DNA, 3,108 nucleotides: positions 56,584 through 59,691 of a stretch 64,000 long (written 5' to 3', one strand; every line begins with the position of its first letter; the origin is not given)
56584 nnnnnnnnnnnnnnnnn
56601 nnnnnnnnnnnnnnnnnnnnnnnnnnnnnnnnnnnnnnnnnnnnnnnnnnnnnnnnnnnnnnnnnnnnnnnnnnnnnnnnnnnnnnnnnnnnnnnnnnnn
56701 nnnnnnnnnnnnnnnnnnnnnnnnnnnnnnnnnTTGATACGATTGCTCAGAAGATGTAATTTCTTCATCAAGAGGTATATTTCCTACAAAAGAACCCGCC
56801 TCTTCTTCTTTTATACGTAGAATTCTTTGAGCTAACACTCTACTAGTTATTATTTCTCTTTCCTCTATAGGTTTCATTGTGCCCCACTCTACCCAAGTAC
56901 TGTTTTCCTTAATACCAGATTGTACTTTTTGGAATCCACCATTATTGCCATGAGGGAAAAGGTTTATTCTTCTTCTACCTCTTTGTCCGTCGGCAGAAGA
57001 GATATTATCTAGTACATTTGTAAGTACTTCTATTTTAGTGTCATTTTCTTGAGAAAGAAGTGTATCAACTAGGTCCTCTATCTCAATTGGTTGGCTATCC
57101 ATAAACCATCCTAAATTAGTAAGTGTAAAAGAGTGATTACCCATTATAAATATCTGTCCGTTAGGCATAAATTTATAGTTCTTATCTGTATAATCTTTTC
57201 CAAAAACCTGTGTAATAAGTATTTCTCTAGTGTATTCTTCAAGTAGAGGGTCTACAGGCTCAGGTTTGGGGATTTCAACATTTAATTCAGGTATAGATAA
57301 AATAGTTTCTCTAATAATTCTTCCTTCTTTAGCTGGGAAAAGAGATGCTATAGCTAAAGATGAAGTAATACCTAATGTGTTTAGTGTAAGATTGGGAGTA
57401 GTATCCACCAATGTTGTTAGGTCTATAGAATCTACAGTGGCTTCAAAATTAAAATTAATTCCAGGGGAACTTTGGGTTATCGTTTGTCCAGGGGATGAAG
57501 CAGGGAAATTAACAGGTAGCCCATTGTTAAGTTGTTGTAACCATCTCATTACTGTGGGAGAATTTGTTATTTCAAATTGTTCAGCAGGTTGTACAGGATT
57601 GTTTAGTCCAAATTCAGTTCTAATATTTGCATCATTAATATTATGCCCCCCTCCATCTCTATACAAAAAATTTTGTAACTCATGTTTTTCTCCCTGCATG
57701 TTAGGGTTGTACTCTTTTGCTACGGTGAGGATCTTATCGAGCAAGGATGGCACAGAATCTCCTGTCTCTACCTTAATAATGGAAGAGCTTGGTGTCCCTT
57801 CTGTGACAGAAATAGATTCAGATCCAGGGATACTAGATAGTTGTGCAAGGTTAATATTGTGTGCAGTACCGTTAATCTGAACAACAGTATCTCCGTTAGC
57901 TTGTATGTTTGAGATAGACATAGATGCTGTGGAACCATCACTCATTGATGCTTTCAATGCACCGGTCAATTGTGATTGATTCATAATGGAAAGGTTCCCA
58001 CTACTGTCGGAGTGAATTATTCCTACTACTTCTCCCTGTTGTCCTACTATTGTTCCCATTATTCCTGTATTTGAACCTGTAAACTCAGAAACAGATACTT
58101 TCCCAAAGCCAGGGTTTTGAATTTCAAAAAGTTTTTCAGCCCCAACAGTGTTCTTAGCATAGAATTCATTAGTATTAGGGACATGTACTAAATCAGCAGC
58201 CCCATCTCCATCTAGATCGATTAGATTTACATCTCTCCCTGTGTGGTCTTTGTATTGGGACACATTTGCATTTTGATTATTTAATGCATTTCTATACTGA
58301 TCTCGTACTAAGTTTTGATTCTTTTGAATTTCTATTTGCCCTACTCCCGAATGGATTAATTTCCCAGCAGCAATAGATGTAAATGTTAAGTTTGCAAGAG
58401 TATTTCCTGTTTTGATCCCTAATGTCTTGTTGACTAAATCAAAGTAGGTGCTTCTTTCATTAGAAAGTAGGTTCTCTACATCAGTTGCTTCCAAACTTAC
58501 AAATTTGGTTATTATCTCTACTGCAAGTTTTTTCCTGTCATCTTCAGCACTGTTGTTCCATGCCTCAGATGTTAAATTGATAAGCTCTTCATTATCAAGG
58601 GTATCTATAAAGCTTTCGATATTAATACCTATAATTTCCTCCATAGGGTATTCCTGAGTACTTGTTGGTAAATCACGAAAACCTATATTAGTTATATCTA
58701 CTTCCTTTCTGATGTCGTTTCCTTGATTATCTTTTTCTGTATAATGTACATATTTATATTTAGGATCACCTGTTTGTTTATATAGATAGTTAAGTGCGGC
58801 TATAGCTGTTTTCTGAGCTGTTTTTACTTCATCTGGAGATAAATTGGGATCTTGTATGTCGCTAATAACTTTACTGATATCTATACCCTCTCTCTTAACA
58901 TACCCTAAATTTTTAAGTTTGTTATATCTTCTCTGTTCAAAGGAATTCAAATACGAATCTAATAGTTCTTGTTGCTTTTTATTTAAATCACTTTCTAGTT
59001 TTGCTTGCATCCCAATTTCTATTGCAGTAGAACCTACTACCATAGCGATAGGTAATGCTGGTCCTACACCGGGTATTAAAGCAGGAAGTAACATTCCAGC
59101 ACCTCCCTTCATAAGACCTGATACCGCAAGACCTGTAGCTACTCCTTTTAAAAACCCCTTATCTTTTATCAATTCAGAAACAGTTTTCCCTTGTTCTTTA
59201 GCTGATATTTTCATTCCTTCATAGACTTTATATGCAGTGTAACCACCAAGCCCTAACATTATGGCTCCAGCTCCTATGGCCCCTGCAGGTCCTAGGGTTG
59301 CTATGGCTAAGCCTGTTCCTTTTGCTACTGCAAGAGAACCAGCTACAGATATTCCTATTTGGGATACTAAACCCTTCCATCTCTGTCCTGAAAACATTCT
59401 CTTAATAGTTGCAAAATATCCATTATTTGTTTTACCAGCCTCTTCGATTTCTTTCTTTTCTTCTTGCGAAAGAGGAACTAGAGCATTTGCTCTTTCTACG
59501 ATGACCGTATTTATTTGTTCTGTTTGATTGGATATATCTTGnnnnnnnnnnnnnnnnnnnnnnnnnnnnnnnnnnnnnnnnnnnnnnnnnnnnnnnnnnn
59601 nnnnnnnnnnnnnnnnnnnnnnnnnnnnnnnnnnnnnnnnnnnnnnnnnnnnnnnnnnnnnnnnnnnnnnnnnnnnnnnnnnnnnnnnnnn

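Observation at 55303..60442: Giant 1546-aa repeat-bearing membrane protein with a J-domain-like C-terminus, preceded by a small acidic partner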

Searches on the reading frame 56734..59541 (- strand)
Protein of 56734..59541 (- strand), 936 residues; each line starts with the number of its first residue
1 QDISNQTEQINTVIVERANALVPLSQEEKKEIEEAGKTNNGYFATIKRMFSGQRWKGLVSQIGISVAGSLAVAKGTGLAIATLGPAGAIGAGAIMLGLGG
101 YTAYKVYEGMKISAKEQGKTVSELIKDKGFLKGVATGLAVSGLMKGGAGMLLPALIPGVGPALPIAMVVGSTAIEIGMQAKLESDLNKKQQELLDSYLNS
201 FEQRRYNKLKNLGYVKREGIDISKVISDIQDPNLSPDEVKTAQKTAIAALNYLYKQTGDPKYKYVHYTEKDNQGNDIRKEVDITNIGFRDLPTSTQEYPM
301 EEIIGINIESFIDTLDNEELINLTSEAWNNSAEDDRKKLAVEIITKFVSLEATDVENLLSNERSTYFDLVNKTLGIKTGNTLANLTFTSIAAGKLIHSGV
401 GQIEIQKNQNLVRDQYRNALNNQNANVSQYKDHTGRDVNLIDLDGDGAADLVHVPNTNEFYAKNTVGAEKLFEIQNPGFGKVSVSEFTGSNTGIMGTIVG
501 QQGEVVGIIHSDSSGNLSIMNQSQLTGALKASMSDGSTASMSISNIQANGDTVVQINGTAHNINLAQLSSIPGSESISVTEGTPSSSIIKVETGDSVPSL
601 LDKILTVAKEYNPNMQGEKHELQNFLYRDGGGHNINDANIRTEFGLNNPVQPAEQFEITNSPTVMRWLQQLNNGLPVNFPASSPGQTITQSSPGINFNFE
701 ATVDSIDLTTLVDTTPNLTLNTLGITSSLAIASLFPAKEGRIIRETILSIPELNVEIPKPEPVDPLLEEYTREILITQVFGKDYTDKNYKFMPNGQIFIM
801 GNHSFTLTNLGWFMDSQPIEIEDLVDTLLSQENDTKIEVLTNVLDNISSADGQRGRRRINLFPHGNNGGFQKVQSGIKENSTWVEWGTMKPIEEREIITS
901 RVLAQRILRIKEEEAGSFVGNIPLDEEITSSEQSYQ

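Call 34: search_protein_representatives(alignment_id=A2)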
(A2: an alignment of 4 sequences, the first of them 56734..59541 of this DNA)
Query: 4 sequences, 942 profile positions. Proteins with E-value up to 0.001 (for the whole library): 18; up to 1e-10: 15; up to 1e-30: 13. The best 18 are listed.
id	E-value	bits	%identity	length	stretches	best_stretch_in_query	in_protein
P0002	0.0e+00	1818.0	-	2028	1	6-941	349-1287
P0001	0.0e+00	1783.9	-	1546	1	1-942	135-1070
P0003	0.0e+00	1764.6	-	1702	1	5-941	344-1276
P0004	0.0e+00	1691.6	-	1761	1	3-940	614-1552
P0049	4.1e-245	832.4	-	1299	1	3-926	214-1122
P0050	4.3e-244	829.0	-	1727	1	4-928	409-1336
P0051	5.4e-242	822.1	-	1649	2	7-928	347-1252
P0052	2.9e-233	793.2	-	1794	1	12-938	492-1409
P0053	8.9e-135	467.2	-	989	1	2-756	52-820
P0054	6.4e-122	424.7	-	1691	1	8-759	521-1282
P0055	2.0e-52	194.7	-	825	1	437-765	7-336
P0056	3.1e-51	190.7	-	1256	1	12-608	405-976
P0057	7.3e-38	146.5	-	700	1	3-190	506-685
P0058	3.9e-21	91.1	-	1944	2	18-254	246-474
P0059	5.0e-13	64.3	-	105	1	198-298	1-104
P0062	5.9e-04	34.3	-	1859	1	37-558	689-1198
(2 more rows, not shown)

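Call 35: search_protein_families(library=pfam, proteins=[P0049, P0050, P0051, P0052, P0054, P0056], max_evalue=0.01)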
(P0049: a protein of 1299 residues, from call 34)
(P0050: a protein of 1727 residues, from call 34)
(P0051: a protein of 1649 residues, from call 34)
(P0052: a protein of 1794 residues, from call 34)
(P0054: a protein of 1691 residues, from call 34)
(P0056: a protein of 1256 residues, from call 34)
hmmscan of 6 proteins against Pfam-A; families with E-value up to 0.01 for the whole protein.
P0049 (1299 aa): 0 families

P0050 (1727 aa): 0 families

P0051 (1649 aa): 0 families

P0052 (1794 aa): 1 family
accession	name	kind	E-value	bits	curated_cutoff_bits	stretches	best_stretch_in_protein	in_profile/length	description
PF20990.2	DUF2207_C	-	0.0016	18.7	33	0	417-579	42-179/247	Predicted membrane protein (DUF2207) C-terminal domain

P0054 (1691 aa): 1 family
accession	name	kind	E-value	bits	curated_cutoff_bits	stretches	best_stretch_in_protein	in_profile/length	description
PF12867.12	DinB_2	-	0.0024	18.8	24.8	0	239-333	26-93/128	DinB superfamily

P0056 (1256 aa): 0 families

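Call 36: search_protein_families(library=pfam, proteins=[P0058, P0062], max_evalue=0.01)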
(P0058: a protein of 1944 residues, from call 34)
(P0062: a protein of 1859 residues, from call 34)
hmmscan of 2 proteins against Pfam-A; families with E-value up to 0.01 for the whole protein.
P0058 (1944 aa): 0 families

P0062 (1859 aa): 2 families
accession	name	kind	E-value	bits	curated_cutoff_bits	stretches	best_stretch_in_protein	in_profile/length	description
PF00498.31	FHA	-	1e-17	64.8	20.7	1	1746-1826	2-67/67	FHA domain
PF16697.10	Yop-YscD_cpl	-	1.2e-05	25.9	33.2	1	1766-1832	32-90/94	Inner membrane component of T3SS, cytoplasmic domain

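Call 55: predict_structure(alignment_id=A5)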
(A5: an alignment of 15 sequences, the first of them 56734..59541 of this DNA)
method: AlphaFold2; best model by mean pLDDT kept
length: 936 residues; sequences in the alignment: 15
mean_pLDDT: 62.1   pTM: 0.30
mean pLDDT of the five models: 62.1, 61.8, 60.7, 59.3, 58.1
residues with pLDDT >= 90: 83; 70-90: 373; 50-70: 145; < 50: 335
segments of 3 or more residues with pLDDT < 50: 1-11, 13-24, 38-107, 116-118, 127-202, 288-304, 348-408, 575-584, 682-691, 715-766, 932-936
pLDDT, mean of each block of 10 residues (from residue 1): 38 45 52 51 44 33 23 24 26 25 43 51 51 31 22 24 24 24 34 38 60 68 86 83 83 78 84 80 63 40 54 83 82 67 55 39 32 25 21 24 39 77 82 72 85 83 89 84 87 88 88 79 84 78 88 84 81 44 58 85 92 88 87 86 80 78 93 86 39 71 64 43 26 24 25 34 53 88 70 70 80 87 91 89 81 69 68 77 81 83 89 74 61 36
secondary structure, 60 per line:
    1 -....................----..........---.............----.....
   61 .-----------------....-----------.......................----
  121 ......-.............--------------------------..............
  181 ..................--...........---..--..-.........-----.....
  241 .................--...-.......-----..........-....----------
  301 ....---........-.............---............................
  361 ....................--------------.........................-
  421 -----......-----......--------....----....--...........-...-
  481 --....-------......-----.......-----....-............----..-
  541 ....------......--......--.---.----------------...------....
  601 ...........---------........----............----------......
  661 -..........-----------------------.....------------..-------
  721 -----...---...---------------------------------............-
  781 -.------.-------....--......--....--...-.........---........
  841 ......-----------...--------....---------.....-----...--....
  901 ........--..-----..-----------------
elements in order (helices of 4 or more, strands of 3 or more residues): H2-21 H26-35 H39-51 H56-61 H79-82 H94-116 H121-126 H128-140 H167-198 H201-211 H222-230 H236-257 E264-270 E276-282 E287-290 E301-304 H308-314 H317-329 H333-380 H395-419 E426-431 E437-442 E451-454 E459-462 H465-475 E483-486 E494-499 E505-511 E517-520 H522-528 E529-533 E541-544 E551-556 E559-564 E588-590 H597-611 H621-628 H633-644 E655-657 H662-671 E695-699 H768-779 E797-800 E803-808 E811-814 E817-819 H821-829 H833-846 E858-860 E869-872 E882-886 E897-899 H900-908

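Call 58: find_related_loci(query=A2, collection=genome_contigs, flank=6000)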
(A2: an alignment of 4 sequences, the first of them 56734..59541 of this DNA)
Query A2 (936 aa) in genome_contigs; peptide patterns used: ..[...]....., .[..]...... (x = any residue, [..] = any of these).
133 stretches matched a pattern, but none encodes a relative of the query by tblastn (E <= 1e-3).

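Call 61: find_encoding_contigs(protein=P0052, flank=8000, max_places=2)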
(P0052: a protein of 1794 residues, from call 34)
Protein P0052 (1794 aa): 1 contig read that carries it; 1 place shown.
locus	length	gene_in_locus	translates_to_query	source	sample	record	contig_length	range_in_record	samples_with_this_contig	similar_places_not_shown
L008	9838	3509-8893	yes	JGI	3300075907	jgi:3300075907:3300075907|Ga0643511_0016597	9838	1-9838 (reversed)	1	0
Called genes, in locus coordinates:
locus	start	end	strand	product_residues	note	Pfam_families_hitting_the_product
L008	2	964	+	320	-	?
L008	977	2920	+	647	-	PF13439:Glyco_transf_4, PF00534:Glycos_transf_1, PF13692:Glyco_trans_1_4, PF13641:Glyco_tranf_2_3 (faint), PF00535:Glycos_transf_2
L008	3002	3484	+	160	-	-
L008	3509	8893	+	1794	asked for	-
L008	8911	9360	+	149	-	-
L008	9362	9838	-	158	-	?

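Call 62: find_encoding_contigs(protein=P0054, flank=8000, max_places=2)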
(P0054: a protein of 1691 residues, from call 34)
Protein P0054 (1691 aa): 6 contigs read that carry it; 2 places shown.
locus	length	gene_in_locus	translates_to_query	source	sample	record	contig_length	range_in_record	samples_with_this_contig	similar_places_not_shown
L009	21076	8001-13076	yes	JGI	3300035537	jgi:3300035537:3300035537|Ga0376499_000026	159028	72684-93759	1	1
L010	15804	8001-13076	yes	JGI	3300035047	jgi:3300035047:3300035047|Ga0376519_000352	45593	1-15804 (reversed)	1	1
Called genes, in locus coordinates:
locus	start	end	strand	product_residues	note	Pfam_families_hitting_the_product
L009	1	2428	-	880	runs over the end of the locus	-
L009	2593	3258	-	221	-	-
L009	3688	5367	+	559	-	-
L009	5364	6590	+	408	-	PF13439:Glyco_transf_4 (weak), PF00534:Glycos_transf_1, PF13692:Glyco_trans_1_4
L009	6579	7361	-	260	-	PF00535:Glycos_transf_2, PF10111:Glyco_tranf_2_2, PF13641:Glyco_tranf_2_3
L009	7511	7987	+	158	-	-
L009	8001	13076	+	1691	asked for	-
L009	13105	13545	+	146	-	-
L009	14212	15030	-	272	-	-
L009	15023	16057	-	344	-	PF00910:RNA_helicase (faint), PF06068:TIP49 (faint), PF01078:Mg_chelatase (faint), PF05496:RuvB_N, PF00004:AAA, PF07728:AAA_5, PF17864:AAA_lid_4, PF05491:WHD_RuvB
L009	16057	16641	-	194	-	PF01330:RuvA_N, PF14520:HHH_5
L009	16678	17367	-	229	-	-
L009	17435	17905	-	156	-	PF02075:RuvC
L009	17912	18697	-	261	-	PF20772:TACO1_YebC_N, PF01709:Transcrip_reg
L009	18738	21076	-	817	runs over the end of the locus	PF26449:DUF8128, PF10412:TrwB_AAD_bind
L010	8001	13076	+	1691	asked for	-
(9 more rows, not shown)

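Call 69: search_solved_structures(query=A2, max_evalue=10)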
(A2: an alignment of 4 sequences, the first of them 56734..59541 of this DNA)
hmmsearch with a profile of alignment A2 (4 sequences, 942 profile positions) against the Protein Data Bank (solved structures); distinct sequences matched with E-value up to 10: 2.
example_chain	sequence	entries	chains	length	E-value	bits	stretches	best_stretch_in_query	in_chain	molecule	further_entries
5ol9_A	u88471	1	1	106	1.8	9.4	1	816-881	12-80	Transcription elongation factor, mitochondrial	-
8idb_C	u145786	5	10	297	3.1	8.7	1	74-148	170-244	Cell division protein FtsX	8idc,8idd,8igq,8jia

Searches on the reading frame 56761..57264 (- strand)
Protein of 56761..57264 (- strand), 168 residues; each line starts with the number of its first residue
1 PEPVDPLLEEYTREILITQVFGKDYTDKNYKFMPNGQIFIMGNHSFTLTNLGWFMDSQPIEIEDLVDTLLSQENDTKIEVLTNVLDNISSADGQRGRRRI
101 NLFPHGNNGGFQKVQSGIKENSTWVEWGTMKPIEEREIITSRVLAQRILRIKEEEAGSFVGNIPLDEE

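Call 57: search_protein_families(library=pfam, proteins=[window:56761-57264:-], max_evalue=10)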
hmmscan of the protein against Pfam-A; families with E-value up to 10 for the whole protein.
seq(168 aa): 0 families

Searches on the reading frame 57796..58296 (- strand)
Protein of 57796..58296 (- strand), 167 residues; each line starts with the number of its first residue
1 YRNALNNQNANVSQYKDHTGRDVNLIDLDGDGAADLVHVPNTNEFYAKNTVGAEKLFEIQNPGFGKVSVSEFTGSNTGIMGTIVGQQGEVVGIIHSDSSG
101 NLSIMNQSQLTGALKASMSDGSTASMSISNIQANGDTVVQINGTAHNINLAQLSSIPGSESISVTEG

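Call 57: search_protein_families(library=pfam, proteins=[window:57796-58296:-], max_evalue=10)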
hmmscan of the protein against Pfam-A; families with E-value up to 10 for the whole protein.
seq(167 aa): 5 families
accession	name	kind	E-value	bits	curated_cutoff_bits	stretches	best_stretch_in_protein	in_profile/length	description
PF12256.14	TcdB_toxin_midN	-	0.0065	16.2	24.8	1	21-54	28-64/181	Insecticide toxin TcdB middle/N-terminal region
PF06240.19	COXG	-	0.024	14.8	22.2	1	112-151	48-83/140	Carbon monoxide dehydrogenase subunit G (CoxG)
PF13517.12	FG-GAP_3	-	0.078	14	26.9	1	17-37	40-60/61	FG-GAP-like repeat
PF03769.21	Attacin_C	-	0.13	13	28.8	1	103-145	36-78/120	Attacin, C-terminal region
PF01839.29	FG-GAP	-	1.2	9.5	22.1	1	20-37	2-19/37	FG-GAP repeat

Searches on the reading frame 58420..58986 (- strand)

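Call 57: search_protein_families(library=pfam, proteins=[window:58420-58986:-], max_evalue=10)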
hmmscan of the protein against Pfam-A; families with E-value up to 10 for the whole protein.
seq(189 aa): 1 family
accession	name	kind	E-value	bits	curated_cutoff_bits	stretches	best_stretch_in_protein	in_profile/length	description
PF14337.13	Abi_alpha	-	0.041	14.3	29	1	106-184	19-101/196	Abortive infection alpha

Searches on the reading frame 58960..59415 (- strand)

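Call 57: search_protein_families(library=pfam, proteins=[window:58960-59415:-], max_evalue=10)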
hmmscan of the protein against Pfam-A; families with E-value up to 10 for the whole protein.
seq(152 aa): 3 families
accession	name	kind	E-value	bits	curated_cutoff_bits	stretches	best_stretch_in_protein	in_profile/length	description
PF07878.17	RHH_5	-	0.0056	16.8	26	1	63-84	11-32/43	CopG-like RHH_1 or ribbon-helix-helix domain, RHH_5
PF11654.13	NCE101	-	0.072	13.3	24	1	58-86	16-42/45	Non-classical export protein 1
PF17461.7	DUF5423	-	1.5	8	25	1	28-111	37-112/348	Family of unknown function (DUF5423)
